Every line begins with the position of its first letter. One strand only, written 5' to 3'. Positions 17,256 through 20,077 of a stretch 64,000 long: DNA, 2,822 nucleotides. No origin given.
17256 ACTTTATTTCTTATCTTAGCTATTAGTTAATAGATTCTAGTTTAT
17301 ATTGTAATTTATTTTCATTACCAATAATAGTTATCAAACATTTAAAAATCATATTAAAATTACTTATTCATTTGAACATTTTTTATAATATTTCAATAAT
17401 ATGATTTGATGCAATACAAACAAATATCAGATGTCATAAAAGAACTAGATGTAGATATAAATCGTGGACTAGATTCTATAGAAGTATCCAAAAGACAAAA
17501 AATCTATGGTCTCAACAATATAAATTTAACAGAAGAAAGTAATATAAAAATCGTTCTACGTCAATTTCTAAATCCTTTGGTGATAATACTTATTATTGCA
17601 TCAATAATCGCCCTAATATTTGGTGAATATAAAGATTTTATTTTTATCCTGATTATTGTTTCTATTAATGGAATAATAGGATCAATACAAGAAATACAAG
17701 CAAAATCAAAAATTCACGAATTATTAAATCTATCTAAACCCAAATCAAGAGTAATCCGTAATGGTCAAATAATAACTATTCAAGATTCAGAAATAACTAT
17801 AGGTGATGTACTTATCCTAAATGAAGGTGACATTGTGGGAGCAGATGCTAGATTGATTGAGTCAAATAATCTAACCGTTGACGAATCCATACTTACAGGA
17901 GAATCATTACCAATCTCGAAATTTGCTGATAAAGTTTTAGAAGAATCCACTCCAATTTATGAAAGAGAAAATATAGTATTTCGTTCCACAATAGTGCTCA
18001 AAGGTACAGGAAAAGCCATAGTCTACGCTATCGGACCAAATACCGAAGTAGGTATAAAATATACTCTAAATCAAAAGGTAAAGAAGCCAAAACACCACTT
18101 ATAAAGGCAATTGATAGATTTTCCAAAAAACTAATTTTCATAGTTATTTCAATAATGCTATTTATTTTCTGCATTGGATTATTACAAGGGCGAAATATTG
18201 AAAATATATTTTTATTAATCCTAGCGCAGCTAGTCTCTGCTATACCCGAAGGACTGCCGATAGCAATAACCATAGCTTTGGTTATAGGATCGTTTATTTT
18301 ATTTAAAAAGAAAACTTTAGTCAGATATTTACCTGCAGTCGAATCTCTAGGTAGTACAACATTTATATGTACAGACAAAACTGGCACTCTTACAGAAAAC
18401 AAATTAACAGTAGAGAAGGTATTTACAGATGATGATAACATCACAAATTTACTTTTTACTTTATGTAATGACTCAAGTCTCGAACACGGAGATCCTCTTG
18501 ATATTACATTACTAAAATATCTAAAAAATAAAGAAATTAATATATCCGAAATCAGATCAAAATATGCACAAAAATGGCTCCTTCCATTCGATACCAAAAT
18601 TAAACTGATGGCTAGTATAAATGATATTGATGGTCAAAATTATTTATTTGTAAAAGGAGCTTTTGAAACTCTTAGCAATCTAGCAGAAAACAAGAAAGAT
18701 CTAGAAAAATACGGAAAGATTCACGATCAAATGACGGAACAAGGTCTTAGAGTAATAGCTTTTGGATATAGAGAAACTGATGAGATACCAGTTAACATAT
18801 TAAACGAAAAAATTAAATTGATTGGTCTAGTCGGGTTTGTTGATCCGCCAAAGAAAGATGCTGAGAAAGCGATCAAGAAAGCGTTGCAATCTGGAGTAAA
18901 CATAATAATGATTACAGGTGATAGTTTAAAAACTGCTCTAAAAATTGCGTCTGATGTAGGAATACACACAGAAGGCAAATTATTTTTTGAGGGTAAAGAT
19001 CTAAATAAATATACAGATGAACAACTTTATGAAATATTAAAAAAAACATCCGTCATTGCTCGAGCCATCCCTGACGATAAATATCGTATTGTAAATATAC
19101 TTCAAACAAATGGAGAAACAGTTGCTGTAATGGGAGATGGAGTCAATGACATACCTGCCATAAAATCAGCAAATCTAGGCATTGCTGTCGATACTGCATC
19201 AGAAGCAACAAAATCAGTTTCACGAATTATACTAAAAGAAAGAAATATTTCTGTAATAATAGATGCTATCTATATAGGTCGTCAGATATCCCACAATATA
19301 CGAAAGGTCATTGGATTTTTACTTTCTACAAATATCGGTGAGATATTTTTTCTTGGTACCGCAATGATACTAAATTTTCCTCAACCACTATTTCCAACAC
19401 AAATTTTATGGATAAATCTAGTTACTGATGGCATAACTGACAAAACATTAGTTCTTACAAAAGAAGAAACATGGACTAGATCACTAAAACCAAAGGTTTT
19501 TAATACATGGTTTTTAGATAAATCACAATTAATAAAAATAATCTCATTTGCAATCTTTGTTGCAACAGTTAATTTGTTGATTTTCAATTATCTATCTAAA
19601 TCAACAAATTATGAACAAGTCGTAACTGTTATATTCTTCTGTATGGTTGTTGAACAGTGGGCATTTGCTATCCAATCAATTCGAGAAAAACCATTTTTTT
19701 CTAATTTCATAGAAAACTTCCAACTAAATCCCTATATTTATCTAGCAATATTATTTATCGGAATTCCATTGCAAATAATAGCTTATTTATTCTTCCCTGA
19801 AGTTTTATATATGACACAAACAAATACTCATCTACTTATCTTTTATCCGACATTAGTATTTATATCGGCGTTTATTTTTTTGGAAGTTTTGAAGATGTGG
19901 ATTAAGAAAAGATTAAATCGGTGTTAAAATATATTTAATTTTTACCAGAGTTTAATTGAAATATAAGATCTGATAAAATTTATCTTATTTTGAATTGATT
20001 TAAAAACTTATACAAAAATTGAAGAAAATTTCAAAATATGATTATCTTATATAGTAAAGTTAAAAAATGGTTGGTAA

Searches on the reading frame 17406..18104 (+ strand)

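Call 8: search_protein_families(library=pfam, max_evalue=1, proteins=[window:17406-18104:+])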
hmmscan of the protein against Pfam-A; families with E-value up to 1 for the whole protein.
window:17406-18104:+ (232 aa): 4 families
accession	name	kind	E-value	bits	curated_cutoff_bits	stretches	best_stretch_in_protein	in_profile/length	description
PF00122.25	E1-E2_ATPase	-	1.2e-28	100.3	28.1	1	109-229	2-108/181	E1-E2 ATPase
PF00690.31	Cation_ATPase_N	-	1.1e-16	60.7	20.4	1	5-69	4-69/69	Cation transporter/ATPase, N-terminus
PF03547.23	Mem_trans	-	0.04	13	25.7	1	41-93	188-238/343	Membrane transport protein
PF01052.25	FliMN_C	-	0.15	12.4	23.8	1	125-159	14-48/73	Type III flagellar switch regulator (C-ring) FliN C-term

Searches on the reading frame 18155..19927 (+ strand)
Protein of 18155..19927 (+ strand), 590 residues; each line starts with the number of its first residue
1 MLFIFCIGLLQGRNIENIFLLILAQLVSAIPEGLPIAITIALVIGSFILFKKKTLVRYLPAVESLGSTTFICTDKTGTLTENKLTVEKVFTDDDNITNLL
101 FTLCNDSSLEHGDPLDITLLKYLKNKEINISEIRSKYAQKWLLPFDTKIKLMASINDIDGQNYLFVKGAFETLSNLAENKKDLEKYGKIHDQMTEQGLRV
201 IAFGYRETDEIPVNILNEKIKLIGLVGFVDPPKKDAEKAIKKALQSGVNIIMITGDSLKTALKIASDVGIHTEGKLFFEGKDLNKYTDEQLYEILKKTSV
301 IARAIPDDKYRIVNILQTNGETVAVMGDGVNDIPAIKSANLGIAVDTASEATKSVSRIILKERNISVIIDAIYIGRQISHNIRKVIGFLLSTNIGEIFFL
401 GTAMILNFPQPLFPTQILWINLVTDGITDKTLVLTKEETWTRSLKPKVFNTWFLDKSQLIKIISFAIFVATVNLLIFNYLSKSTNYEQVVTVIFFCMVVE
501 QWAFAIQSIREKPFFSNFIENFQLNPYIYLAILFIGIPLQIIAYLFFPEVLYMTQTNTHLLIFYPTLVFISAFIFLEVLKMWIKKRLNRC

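Call 8: search_protein_families(library=pfam, max_evalue=1, proteins=[window:18155-19927:+])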
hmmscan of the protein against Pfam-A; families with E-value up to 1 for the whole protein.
window:18155-19927:+ (590 aa): 6 families
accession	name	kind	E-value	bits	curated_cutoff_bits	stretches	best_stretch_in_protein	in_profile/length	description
PF00702.32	Hydrolase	-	1.3e-16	62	26.4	1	71-340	4-191/191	haloacid dehalogenase-like hydrolase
PF00689.26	Cation_ATPase_C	-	1.8e-15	57.6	27.3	1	409-581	1-174/175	Cation transporting ATPase, C-terminus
PF13246.12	Cation_ATPase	-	2.7e-11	43.8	21.7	1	109-174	18-85/91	Cation transport ATPase (P-type)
PF08282.18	Hydrolase_3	-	5e-10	40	20.9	1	312-372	195-255/255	haloacid dehalogenase-like hydrolase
PF00122.25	E1-E2_ATPase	-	0.00011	22.2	28.1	1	2-49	131-178/181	E1-E2 ATPase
PF01990.22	ATP-synt_F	-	0.01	16.6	23.5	1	221-259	14-53/91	ATP synthase (F/14-kDa) subunit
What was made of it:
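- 17406..19927 (+): Neighbouring P-type cation ATPase gene, also inactivated. A 2-nt insertion (TA at 18053-18054) splits it into 17406-18104 and 18155-19927. Its 3' end is the left-hand boundary of the variable slot. Pfam on both halves (call 8).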
